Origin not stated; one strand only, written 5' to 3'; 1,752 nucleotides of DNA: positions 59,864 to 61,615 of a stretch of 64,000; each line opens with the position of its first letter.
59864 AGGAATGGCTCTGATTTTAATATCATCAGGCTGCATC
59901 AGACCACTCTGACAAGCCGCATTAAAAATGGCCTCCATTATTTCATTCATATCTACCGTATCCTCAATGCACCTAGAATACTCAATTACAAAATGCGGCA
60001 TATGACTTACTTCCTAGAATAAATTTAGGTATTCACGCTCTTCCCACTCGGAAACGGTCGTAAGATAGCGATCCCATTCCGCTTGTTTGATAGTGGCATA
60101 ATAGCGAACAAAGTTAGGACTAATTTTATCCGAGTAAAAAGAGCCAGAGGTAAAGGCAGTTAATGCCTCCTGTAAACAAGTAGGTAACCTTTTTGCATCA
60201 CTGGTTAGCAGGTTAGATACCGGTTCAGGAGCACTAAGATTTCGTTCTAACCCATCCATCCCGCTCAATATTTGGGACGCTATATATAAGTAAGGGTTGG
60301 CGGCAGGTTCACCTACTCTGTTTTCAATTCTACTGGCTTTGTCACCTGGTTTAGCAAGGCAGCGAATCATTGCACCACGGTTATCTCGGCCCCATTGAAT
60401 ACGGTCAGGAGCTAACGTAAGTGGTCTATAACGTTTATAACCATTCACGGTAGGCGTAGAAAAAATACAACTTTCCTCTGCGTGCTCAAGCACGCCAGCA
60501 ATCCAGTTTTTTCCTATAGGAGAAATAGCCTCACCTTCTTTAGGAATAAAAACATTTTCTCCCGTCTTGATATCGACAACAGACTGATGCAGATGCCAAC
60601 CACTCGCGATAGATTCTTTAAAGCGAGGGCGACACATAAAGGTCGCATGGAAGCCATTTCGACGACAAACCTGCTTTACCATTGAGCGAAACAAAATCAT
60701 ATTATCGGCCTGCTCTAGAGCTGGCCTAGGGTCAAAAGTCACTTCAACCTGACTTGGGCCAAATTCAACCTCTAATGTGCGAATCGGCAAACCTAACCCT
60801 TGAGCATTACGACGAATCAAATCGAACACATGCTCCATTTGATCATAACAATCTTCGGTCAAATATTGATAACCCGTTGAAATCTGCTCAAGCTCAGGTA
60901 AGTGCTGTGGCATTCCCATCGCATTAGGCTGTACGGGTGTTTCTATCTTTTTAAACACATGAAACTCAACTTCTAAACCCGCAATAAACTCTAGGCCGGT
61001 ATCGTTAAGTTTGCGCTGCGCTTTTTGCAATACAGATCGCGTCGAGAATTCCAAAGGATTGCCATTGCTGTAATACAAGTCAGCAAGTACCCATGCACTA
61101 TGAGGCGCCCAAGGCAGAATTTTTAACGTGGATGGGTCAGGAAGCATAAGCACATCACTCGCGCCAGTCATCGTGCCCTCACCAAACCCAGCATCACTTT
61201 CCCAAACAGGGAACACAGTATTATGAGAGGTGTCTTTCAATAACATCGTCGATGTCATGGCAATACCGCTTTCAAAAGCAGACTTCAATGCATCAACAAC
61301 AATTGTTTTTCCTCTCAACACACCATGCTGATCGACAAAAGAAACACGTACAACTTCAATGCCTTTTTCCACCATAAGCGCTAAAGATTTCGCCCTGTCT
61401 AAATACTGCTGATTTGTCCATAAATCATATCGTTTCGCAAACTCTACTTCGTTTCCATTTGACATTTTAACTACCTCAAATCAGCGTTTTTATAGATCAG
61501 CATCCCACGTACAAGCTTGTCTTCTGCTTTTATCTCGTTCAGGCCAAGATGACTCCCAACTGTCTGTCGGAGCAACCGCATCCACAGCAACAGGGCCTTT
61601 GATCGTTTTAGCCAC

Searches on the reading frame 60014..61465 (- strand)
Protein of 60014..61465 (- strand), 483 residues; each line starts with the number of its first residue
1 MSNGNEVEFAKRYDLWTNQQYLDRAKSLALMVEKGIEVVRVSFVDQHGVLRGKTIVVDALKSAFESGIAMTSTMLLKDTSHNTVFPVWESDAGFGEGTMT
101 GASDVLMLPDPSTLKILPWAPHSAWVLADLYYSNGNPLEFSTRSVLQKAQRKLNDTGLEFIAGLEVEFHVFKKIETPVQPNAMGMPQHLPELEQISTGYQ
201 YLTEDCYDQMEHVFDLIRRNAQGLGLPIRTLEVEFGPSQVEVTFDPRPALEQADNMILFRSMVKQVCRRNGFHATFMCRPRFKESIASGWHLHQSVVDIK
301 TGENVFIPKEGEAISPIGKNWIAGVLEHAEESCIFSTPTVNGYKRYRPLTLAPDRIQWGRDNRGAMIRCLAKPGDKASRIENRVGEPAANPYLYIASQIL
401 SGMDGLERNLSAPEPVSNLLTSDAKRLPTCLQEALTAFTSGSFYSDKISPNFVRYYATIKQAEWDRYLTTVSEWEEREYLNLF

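Call 15: search_protein_families(library=ncbifam, proteins=[window:60014-61465:-], max_evalue=0.00001)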
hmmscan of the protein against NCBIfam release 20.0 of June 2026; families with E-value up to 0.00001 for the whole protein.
window:60014-61465:- (483 aa): 5 families
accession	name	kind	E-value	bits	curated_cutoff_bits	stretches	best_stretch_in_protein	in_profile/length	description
TIGR00653.1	GlnA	equivalog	3.4e-73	246.9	429.15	1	29-480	5-461/462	type I glutamate--ammonia ligase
NF045547.1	GGputSyn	equivalog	2.5e-71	240.7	650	1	33-475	11-438/438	gamma-glutamylputrescine synthetase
TIGR03105.1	gln_synth_III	equivalog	6.2e-70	235.9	469.6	1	30-480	4-434/435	type III glutamate--ammonia ligase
NF007006.0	PRK09469.1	equivalog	3.6e-30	104.9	845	1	247-470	227-457/469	glutamate--ammonia ligase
NF041605.1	gln_syn_GlnII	equivalog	9.8e-06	24.9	500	0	75-393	25-319/333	glutamine synthetase GlnII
